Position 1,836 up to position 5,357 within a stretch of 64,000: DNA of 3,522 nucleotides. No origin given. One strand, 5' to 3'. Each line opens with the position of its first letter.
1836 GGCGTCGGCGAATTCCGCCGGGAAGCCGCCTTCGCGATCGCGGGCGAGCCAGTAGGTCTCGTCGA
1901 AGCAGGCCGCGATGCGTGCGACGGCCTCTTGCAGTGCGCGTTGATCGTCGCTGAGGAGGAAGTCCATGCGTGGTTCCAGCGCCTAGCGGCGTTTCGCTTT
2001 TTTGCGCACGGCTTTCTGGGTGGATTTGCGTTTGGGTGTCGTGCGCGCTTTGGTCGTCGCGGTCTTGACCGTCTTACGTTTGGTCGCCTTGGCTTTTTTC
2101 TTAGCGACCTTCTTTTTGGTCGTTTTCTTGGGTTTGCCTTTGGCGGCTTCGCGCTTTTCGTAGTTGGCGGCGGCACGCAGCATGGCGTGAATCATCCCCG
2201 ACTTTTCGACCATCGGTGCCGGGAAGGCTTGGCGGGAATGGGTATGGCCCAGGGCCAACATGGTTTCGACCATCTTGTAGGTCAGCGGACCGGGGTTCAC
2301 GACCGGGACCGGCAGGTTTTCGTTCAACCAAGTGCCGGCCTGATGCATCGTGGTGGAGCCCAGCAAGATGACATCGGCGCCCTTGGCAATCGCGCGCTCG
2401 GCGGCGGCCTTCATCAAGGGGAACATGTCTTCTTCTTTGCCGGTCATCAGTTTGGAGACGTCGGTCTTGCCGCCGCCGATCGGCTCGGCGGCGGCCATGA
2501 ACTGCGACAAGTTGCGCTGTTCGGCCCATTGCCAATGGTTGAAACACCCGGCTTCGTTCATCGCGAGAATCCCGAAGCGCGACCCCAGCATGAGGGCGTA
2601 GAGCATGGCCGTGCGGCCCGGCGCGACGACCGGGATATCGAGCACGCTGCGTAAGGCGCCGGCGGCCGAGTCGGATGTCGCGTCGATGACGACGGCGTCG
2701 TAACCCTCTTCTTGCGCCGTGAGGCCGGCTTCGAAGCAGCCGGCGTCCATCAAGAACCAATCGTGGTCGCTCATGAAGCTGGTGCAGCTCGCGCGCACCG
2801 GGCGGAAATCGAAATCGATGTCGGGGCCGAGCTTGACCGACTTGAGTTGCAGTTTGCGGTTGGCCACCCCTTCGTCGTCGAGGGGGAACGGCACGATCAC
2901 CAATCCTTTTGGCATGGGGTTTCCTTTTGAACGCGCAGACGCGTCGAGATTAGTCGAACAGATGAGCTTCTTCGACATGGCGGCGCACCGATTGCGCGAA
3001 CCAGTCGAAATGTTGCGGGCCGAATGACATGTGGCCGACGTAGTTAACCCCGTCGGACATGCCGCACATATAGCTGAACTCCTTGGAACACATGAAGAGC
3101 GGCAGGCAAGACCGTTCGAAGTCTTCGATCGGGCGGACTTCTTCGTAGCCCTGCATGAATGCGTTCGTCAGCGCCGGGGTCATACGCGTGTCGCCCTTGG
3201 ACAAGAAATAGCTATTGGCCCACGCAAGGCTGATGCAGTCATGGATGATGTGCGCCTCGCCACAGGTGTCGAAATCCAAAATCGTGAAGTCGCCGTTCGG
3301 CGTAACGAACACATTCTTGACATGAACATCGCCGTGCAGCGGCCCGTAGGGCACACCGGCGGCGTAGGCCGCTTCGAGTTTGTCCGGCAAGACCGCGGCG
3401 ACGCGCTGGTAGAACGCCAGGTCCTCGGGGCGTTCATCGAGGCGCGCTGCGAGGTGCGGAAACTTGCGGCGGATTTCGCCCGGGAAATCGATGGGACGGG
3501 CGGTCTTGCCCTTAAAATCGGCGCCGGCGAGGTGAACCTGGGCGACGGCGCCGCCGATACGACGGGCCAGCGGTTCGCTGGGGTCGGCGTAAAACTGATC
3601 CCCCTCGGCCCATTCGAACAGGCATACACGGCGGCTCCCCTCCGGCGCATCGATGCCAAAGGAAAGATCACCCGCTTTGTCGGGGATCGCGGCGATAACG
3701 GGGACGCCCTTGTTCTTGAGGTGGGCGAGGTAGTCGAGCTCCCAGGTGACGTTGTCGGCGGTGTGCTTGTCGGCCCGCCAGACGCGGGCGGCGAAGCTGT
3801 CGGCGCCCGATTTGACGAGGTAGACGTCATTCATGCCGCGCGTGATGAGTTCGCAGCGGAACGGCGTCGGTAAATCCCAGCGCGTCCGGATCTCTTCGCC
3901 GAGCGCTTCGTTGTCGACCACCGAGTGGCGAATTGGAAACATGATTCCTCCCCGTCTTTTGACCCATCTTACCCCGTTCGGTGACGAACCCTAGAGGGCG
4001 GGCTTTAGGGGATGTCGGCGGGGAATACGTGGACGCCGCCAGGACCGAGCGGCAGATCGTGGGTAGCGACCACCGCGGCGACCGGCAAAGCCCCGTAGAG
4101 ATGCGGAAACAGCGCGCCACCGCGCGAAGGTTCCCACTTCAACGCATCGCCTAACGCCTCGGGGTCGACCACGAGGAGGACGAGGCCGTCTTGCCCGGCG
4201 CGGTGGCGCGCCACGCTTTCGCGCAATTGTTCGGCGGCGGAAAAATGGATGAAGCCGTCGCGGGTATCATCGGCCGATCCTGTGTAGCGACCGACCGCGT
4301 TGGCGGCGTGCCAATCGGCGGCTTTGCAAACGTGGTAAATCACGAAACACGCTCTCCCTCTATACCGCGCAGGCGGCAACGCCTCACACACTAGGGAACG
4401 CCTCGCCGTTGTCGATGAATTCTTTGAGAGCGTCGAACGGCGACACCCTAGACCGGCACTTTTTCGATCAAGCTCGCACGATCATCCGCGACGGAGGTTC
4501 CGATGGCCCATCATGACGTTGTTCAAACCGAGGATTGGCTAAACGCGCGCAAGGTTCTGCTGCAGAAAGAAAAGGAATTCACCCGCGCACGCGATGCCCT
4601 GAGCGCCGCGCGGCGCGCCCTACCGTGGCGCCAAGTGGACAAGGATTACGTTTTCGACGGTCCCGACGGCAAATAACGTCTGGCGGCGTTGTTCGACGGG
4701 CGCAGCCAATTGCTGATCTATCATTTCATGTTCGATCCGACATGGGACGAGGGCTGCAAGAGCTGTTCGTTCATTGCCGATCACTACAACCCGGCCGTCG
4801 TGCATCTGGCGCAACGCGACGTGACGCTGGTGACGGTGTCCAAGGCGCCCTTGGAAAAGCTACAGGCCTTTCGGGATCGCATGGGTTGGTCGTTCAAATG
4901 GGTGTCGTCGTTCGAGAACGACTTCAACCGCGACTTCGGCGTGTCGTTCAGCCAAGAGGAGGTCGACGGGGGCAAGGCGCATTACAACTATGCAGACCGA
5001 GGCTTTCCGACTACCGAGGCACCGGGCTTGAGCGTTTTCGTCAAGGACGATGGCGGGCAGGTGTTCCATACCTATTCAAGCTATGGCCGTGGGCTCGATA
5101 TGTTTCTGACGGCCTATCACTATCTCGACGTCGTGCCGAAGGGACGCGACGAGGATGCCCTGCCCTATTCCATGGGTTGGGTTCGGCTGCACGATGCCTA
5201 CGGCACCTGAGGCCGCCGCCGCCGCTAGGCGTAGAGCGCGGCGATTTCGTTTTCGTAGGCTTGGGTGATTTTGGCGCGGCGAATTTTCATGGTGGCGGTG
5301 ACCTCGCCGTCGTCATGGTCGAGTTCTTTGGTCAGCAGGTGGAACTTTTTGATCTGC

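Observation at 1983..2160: Histone-H1-like lysine-rich tail on a racemase/decarboxylase-superfamily enzyme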

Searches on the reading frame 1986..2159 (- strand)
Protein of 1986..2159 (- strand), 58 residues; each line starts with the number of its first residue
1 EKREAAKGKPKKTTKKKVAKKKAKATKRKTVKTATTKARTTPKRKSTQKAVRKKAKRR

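Call 37: find_homologous_proteins(query=window:1986-2159:-, max_evalue=1)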
Query seq(58 aa): 46 candidates shared short words with the query, none scored E <= 1.

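Call 39: search_protein_families(library=pfam, proteins=[window:1986-2159:-], max_evalue=1)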
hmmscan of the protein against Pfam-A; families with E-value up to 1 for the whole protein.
window:1986-2159:- (58 aa): 0 families

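Call 44: search_protein_representatives(protein=window:1986-2159:-)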
Query: 58 residues. Proteins with E-value up to 0.001 (for the whole library): 1; up to 1e-10: 0; up to 1e-30: 0. The best 1 are listed.
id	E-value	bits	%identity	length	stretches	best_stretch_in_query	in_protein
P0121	1.1e-09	53.8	49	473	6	6-35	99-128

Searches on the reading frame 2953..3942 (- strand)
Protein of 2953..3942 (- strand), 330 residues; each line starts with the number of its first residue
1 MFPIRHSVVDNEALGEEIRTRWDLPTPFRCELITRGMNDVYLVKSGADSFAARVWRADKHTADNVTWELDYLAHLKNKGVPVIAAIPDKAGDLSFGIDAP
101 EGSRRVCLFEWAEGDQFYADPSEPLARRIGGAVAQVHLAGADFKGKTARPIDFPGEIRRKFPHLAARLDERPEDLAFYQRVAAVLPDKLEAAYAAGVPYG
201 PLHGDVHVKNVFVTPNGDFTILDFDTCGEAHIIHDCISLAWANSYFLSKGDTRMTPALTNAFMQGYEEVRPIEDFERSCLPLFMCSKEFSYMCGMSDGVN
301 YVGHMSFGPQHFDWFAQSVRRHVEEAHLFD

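Call 3: search_protein_families(library=pfam, proteins=[window:2953-3942:-], max_evalue=0.01)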
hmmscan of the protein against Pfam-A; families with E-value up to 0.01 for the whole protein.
window:2953-3942:- (330 aa): 2 families
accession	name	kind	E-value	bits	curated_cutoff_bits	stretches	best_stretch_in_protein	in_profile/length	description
PF01636.29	APH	-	4.8e-23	82.6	23.2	1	38-271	11-238/239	Phosphotransferase enzyme family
PF19974.5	TCAD9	-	0.00055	19.6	40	1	179-239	285-337/429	Ternary complex associated domain 9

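Call 25: search_solved_structures(query=window:2953-3942:-, max_evalue=0.001)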
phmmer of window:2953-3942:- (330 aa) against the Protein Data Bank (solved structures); distinct sequences matched with E-value up to 0.001: 4.
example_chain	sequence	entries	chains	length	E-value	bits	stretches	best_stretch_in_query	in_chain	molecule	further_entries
6ef6_A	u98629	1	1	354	6.2e-11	45.4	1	8-113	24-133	Aminoglycoside phosphotransferase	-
2ppq_A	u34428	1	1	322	2.7e-10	43.2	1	39-285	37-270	Homoserine kinase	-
6sui_A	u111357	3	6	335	1.7e-06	30.8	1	33-284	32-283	Phosphotransferase enzyme family protein | Phosphotransferase enzyme family protein, amicoumacin kinase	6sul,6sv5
6sum_A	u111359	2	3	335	4.6e-06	29.3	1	46-287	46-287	AMICOUMACIN KINASE | APH domain-containing protein, amicoumacin kinase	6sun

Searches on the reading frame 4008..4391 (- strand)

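Call 3: search_protein_families(library=pfam, proteins=[window:4008-4391:-], max_evalue=0.01)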
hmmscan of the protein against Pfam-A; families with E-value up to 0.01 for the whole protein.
window:4008-4391:- (128 aa): 1 family
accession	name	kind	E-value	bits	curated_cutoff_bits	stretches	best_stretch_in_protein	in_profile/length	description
PF06108.18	DUF952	-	2e-31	108.2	23.7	1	22-109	2-89/90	Protein of unknown function (DUF952)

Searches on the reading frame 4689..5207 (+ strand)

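Call 3: search_protein_families(library=pfam, proteins=[window:4689-5207:+], max_evalue=0.01)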
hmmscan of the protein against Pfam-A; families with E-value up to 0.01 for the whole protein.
window:4689-5207:+ (173 aa): 2 families
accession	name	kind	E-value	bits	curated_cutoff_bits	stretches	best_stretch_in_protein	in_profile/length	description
PF05988.18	DUF899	-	2.1e-66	224.1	27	1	1-171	63-224/224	Bacterial protein of unknown function (DUF899)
PF00578.27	AhpC-TSA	-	0.00015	22.2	26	1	21-95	35-105/124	AhpC/TSA family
